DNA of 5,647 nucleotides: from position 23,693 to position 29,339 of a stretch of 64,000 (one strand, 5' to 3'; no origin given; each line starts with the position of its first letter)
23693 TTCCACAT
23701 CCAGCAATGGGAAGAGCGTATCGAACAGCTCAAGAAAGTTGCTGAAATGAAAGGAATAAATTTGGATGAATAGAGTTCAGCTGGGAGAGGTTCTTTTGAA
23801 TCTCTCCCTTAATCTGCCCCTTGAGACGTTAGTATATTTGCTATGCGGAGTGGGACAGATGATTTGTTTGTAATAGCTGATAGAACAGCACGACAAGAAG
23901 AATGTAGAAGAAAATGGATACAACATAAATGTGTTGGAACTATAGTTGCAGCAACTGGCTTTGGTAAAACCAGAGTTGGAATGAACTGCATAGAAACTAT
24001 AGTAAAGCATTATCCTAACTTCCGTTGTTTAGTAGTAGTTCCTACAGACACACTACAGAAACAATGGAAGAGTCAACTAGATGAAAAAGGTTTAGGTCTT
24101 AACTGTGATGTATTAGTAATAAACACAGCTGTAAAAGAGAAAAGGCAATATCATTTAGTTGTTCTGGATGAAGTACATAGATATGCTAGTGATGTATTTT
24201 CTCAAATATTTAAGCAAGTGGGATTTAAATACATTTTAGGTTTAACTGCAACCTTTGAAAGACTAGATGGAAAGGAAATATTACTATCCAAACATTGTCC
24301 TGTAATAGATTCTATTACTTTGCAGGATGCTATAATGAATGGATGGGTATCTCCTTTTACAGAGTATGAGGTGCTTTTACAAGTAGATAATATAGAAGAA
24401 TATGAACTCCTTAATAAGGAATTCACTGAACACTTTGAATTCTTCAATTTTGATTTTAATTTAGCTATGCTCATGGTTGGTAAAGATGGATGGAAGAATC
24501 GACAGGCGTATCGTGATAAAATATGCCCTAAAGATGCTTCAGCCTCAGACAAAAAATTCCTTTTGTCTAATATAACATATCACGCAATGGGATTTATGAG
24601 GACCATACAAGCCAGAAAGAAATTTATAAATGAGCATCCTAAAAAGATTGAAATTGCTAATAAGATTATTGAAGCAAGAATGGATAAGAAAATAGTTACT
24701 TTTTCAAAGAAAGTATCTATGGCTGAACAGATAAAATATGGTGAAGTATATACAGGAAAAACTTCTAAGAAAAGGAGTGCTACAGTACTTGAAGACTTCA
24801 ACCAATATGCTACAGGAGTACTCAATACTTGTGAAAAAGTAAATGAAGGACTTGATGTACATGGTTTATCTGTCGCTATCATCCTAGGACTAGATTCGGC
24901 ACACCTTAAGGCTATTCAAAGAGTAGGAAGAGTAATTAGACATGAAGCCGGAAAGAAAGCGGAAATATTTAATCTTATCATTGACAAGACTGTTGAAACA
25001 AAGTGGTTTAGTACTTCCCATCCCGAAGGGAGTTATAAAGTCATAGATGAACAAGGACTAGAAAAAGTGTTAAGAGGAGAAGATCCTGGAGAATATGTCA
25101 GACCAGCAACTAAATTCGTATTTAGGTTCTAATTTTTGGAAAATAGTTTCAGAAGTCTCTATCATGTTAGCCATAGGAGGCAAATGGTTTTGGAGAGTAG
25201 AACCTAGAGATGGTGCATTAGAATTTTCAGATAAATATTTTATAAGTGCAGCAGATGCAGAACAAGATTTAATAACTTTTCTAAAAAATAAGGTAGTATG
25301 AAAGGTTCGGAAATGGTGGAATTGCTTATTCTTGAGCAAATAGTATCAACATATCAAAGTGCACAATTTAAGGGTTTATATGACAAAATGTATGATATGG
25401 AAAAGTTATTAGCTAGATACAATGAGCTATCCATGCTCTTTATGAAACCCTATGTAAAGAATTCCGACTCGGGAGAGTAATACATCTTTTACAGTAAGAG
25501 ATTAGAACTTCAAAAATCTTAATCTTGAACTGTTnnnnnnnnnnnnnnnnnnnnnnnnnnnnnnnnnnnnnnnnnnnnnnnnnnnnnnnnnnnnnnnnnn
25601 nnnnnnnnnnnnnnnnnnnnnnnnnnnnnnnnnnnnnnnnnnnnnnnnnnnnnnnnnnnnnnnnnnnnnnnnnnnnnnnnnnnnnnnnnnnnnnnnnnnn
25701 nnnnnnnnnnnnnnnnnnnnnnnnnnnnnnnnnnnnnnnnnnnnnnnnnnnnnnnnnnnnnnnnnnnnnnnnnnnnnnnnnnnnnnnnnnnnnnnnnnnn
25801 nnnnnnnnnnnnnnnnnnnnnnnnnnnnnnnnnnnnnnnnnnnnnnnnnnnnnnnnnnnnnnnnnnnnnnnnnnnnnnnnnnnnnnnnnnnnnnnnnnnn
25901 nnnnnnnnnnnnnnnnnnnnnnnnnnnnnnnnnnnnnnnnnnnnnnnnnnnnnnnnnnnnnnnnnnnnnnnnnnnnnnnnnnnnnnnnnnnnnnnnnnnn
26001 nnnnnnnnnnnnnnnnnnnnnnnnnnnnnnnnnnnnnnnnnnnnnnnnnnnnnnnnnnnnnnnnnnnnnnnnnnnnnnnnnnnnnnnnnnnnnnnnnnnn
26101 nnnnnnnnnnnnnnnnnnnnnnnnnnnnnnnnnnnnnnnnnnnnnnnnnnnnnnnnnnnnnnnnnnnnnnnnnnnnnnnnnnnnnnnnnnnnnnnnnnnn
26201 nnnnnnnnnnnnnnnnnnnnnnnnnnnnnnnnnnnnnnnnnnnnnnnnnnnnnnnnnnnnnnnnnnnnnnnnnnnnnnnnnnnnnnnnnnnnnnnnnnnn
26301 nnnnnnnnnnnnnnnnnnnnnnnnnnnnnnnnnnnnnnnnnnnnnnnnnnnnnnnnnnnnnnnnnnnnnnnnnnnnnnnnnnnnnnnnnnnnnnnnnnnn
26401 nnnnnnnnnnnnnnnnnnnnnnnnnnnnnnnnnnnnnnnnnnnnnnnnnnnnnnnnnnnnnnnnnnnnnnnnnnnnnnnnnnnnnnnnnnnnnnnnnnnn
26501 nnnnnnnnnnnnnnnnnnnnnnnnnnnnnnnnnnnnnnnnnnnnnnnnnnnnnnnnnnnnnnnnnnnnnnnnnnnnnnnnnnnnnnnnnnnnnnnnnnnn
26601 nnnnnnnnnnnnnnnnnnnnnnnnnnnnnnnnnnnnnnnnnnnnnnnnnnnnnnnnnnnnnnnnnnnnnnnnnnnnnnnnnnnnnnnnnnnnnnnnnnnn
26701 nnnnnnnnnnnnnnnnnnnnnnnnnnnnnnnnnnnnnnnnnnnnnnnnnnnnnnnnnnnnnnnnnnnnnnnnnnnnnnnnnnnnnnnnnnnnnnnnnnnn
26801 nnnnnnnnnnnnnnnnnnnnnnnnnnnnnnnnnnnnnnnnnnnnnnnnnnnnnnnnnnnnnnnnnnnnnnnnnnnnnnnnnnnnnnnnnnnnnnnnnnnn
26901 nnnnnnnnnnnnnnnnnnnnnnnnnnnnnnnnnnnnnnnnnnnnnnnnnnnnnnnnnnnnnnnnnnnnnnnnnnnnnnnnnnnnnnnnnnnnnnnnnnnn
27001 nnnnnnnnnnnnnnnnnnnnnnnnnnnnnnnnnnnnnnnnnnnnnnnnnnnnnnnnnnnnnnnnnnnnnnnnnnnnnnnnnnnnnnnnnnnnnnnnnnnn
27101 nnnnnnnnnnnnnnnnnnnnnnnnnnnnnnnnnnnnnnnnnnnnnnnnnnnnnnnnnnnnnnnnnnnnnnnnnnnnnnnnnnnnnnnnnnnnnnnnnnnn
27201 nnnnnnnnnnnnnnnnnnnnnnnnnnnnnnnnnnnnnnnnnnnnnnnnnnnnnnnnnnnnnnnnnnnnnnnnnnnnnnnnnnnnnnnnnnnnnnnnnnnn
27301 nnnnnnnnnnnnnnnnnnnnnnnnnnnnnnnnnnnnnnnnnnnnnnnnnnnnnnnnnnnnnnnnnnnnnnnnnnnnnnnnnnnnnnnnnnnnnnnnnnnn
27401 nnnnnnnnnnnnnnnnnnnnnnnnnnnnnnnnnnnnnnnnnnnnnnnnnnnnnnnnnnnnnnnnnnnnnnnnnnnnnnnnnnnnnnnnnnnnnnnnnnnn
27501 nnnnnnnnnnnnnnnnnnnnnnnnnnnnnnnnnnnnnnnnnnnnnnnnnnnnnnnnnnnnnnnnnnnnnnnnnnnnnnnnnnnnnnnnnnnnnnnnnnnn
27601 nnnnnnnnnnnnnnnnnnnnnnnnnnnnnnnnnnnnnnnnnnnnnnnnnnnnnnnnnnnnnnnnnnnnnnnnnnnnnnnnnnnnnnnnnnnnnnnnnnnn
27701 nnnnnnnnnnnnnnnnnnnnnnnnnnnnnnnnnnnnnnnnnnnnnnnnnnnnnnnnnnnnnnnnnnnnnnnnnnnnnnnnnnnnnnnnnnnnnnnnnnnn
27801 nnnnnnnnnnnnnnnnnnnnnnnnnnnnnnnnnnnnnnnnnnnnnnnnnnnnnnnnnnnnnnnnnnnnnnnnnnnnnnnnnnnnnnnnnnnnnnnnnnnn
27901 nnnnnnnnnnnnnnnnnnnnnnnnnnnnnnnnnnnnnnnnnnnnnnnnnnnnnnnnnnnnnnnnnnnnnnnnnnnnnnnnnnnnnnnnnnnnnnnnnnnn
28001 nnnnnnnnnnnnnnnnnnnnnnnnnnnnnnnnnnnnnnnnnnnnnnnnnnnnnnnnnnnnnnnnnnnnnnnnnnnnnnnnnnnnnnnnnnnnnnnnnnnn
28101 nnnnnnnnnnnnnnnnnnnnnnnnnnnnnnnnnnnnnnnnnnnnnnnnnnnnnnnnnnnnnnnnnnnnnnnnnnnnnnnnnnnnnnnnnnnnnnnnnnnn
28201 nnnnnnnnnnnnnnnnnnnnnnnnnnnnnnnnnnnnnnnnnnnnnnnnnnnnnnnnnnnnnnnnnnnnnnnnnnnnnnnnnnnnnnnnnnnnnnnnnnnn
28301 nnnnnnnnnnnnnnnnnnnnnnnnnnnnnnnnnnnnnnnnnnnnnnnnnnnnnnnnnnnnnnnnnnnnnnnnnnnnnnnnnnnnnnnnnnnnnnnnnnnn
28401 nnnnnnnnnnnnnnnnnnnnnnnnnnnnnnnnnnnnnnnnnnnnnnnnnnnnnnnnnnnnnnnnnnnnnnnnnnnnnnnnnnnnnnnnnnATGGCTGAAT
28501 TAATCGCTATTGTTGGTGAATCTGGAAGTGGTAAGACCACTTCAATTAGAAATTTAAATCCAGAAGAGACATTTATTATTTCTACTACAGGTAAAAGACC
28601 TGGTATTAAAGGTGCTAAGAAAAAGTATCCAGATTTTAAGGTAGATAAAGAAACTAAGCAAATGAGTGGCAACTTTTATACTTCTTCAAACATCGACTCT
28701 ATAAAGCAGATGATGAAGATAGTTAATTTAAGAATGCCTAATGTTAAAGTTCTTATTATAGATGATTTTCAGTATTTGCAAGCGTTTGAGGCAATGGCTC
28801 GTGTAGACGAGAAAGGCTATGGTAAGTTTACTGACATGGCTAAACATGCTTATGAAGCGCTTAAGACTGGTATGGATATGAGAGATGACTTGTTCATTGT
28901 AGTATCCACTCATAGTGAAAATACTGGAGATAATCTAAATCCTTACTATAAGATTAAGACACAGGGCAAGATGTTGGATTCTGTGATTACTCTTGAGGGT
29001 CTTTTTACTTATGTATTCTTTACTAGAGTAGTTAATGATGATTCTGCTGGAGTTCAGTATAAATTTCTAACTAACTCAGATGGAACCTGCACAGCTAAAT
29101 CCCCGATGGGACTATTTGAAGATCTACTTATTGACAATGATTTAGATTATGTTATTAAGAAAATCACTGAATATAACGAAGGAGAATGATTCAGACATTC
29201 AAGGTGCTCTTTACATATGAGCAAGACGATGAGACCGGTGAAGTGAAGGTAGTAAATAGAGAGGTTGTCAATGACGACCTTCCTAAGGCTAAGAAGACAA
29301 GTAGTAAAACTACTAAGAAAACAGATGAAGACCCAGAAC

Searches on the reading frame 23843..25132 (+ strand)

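Call 13: search_protein_families(library=pfam, proteins=[window:23843-25132:+], max_evalue=0.001)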
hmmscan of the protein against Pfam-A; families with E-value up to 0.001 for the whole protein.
window:23843-25132:+ (429 aa): 4 families
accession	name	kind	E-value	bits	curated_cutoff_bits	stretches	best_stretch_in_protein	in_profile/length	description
PF04851.21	ResIII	-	4.1e-18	66.3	22.5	2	17-80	7-74/164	Type III restriction enzyme, res subunit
PF00271.37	Helicase_C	-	5.7e-11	43.1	23.5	1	268-367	2-109/110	Helicase conserved C-terminal domain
PF00270.35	DEAD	-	1.7e-10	41.3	26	1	17-94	3-80/167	DEAD/DEAH box helicase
PF18766.7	SWI2_SNF2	-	3.3e-05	24.1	26.7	0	97-199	113-213/221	SWI2/SNF2 ATPase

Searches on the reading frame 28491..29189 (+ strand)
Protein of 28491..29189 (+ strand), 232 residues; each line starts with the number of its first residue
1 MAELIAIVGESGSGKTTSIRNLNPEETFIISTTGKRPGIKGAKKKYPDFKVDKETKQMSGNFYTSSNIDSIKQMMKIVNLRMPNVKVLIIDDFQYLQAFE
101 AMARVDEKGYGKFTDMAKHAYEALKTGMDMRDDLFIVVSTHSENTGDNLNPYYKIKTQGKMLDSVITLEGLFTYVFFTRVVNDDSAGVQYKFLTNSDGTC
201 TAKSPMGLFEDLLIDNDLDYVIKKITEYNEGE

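Call 14: search_protein_families(library=pfam, proteins=[window:28491-29189:+], max_evalue=0.001)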
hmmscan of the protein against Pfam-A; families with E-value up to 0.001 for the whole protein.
window:28491-29189:+ (232 aa): 3 families
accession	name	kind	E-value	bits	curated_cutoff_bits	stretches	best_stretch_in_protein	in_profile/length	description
PF13401.12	AAA_22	-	1.8e-07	32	27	1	3-101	6-100/130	AAA domain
PF13479.12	AAA_24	-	4.3e-06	27.2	27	1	5-204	5-193/195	AAA domain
PF00005.33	ABC_tran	-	0.00092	20.3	25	0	3-24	12-33/137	ABC transporter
